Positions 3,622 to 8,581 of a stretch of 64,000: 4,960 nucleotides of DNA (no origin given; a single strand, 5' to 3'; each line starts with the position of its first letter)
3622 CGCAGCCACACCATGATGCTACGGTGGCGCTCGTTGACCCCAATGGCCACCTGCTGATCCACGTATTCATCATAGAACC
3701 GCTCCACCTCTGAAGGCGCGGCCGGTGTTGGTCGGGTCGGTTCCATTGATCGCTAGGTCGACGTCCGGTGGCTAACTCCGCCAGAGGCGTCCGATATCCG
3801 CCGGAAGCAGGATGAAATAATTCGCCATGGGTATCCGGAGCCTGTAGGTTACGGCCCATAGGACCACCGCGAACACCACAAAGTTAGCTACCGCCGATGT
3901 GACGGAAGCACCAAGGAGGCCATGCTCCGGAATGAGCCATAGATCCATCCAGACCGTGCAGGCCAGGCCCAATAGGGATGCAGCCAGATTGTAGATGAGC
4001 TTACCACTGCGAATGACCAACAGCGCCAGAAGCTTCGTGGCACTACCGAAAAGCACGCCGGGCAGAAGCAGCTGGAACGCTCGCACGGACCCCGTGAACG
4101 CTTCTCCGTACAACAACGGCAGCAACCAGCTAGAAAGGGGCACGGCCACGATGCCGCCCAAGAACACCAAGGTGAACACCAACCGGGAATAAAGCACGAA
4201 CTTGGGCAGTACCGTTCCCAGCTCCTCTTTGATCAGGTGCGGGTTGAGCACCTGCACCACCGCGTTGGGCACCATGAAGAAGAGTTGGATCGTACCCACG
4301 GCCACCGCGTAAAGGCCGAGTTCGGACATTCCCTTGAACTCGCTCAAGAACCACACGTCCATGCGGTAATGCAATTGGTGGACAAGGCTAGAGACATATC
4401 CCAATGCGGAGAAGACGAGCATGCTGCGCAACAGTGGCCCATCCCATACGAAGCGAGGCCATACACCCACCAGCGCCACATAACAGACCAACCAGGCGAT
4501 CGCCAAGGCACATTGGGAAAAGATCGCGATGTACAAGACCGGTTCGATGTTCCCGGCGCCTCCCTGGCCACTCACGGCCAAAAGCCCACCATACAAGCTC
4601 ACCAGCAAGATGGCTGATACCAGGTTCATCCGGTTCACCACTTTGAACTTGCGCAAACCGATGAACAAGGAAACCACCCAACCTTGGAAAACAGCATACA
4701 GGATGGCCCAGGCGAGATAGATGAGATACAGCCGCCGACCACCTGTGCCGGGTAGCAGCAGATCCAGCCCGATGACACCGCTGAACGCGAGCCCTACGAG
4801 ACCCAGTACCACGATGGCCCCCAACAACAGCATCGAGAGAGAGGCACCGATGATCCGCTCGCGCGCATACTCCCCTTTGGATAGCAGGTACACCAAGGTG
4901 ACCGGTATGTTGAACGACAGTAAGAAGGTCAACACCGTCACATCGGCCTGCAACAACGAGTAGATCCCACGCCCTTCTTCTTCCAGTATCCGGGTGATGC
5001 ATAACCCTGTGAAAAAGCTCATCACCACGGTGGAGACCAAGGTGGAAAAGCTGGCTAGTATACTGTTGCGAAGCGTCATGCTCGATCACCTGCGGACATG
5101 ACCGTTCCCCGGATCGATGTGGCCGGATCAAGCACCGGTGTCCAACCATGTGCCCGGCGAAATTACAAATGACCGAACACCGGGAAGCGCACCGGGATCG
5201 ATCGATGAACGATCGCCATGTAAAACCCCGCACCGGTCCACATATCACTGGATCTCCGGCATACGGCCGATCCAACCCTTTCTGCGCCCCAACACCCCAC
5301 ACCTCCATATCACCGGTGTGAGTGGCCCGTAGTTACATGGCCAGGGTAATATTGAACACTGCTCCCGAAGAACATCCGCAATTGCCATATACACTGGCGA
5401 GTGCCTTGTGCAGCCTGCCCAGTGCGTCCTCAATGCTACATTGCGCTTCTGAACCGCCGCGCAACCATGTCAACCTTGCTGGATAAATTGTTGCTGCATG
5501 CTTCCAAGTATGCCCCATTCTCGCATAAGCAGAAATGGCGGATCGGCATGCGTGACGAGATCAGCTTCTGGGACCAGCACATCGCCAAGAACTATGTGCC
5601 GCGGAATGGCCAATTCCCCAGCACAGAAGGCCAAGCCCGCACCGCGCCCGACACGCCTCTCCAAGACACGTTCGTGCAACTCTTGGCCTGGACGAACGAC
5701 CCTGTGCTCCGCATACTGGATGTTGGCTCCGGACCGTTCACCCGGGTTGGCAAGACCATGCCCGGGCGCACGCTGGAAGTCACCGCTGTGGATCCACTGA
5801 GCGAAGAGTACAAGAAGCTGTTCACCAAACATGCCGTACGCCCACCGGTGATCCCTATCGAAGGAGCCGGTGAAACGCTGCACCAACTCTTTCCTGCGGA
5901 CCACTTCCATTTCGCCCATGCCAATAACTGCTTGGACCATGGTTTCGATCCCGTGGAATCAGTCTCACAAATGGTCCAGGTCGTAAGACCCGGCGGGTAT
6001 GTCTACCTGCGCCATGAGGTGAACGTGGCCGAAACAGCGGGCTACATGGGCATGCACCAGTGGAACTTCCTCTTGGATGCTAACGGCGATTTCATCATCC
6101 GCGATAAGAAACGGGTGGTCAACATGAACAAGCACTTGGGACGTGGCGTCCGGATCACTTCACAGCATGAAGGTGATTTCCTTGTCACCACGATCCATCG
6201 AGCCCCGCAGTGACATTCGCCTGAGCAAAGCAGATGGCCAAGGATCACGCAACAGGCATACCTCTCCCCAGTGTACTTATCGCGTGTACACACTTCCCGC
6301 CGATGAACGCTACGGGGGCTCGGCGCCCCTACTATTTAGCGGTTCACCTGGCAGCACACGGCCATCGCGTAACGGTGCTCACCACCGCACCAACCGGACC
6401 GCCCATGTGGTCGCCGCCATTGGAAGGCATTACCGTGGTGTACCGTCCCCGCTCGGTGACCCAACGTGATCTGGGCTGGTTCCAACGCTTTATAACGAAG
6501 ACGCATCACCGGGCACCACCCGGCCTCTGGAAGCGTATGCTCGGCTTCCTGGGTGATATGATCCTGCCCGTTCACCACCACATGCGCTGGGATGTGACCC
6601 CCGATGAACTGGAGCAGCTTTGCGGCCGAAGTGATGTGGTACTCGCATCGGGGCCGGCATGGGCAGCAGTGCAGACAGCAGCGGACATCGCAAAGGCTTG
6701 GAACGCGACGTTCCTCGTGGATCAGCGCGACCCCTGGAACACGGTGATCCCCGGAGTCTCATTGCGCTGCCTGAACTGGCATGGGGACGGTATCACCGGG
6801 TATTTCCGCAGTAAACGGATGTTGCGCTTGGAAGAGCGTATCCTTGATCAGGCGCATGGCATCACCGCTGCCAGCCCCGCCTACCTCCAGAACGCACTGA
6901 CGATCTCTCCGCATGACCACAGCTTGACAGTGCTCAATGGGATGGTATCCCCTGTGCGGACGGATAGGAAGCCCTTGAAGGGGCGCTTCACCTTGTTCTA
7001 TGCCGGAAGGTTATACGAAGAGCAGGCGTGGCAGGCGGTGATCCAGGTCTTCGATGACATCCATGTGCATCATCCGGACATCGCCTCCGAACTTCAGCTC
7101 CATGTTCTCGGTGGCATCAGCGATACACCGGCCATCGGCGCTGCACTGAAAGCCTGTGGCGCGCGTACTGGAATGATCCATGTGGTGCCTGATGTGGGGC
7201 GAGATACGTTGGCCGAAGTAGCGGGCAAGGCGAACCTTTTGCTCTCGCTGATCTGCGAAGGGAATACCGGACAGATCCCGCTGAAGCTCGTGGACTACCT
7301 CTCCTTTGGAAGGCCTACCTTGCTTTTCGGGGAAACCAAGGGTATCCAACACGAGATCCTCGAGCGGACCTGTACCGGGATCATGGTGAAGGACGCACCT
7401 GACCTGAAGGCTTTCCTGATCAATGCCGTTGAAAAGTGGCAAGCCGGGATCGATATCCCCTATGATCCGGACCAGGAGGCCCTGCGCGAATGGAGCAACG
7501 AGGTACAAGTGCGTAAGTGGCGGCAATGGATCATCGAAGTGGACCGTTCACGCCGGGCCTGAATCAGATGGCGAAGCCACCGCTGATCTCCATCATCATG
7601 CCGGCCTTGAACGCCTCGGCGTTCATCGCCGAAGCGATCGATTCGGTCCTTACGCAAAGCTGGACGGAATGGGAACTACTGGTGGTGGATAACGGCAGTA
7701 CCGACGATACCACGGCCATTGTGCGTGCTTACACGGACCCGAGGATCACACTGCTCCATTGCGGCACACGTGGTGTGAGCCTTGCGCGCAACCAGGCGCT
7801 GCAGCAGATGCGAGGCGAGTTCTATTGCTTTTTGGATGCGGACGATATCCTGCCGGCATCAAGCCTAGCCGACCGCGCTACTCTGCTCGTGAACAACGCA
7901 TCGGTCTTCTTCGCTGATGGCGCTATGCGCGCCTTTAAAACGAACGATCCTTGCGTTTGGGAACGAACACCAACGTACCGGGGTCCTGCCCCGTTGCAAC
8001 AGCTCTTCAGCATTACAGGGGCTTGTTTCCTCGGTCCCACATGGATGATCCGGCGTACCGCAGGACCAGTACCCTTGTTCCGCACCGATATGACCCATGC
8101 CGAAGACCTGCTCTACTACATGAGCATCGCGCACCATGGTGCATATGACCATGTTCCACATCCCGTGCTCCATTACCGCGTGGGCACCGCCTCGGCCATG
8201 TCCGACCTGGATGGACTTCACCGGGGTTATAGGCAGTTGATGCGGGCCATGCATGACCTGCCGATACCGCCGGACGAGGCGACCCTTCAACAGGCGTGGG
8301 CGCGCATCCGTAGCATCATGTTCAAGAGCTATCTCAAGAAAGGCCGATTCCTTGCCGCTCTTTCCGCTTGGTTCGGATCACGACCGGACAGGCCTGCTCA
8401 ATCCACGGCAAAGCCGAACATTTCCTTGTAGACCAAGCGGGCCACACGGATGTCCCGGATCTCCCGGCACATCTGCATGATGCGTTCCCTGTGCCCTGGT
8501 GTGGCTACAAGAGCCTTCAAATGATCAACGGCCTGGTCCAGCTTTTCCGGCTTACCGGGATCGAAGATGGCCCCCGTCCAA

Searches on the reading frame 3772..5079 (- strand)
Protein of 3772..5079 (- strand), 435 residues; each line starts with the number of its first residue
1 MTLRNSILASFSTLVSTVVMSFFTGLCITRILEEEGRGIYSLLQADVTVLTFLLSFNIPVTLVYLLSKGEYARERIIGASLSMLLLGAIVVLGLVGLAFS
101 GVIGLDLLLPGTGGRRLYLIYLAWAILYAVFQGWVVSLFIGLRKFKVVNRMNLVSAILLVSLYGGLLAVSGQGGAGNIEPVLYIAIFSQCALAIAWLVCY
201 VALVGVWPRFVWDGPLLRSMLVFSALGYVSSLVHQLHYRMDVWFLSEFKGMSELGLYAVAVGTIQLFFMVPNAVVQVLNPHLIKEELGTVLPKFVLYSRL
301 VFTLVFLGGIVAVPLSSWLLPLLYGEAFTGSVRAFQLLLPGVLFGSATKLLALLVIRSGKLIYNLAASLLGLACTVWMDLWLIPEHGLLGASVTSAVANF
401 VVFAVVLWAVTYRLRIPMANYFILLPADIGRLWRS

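Call 62: search_protein_families(library=pfam, proteins=[window:3772-5079:-], max_evalue=0.001)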
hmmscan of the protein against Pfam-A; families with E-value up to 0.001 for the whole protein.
window:3772-5079:- (435 aa): 2 families
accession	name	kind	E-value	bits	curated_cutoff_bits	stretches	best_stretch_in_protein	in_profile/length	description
PF01943.22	Polysacc_synt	-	5.8e-12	46.1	28.2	1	5-282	4-270/274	Polysaccharide biosynthesis protein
PF13440.11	Polysacc_synt_3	-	0.00076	19.2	23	1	186-332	143-292/293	Polysaccharide biosynthesis protein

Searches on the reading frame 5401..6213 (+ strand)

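Call 62: search_protein_families(library=pfam, proteins=[window:5401-6213:+], max_evalue=0.001)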
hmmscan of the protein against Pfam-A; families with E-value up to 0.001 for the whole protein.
window:5401-6213:+ (270 aa): 3 families
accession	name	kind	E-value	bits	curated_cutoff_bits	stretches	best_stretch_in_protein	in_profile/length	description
PF13489.12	Methyltransf_23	-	1.9e-06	28.2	27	1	91-205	13-118/164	Methyltransferase domain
PF08241.18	Methyltransf_11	-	2.4e-06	28.6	21.2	1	106-202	1-94/95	Methyltransferase domain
PF13649.12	Methyltransf_25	-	0.00081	20.5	27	0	105-199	1-97/97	Methyltransferase domain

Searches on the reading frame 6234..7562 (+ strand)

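Call 62: search_protein_families(library=pfam, proteins=[window:6234-7562:+], max_evalue=0.001)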
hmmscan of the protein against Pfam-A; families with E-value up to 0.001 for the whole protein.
window:6234-7562:+ (442 aa): 2 families
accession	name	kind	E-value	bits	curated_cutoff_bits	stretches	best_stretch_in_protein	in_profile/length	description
PF13579.12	Glyco_trans_4_4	-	0.0001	23.1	29.7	1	30-224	5-145/158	Glycosyl transferase 4-like domain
PF13439.12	Glyco_transf_4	-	0.00057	20.4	28.5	0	33-81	9-55/170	Glycosyltransferase Family 4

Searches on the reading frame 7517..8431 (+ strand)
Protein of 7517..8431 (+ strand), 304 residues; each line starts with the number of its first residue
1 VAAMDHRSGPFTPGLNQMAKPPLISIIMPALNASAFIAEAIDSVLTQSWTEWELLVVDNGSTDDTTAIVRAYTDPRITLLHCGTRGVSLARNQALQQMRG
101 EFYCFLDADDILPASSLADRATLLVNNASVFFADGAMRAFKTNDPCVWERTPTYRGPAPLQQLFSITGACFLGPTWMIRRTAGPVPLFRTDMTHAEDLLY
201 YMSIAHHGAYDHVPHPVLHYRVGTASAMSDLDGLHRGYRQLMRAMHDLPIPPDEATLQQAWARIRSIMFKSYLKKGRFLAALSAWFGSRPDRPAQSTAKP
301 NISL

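Call 62: search_protein_families(library=pfam, proteins=[window:7517-8431:+], max_evalue=0.001)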
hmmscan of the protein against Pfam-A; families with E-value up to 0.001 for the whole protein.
window:7517-8431:+ (304 aa): 4 families
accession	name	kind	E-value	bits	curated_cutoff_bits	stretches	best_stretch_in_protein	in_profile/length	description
PF00535.33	Glycos_transf_2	-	2.1e-28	99.8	23.3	1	25-180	1-161/168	Glycosyl transferase family 2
PF13641.12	Glyco_tranf_2_3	-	3.2e-09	37.6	27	1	21-147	1-131/230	Glycosyltransferase like family 2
PF10111.15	Glyco_tranf_2_2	-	2.1e-05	24.6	27.3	1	33-122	11-104/276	Glycosyltransferase like family 2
PF13704.12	Glyco_tranf_2_4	-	3.6e-05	24.6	27.5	1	52-112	20-84/98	Glycosyl transferase family 2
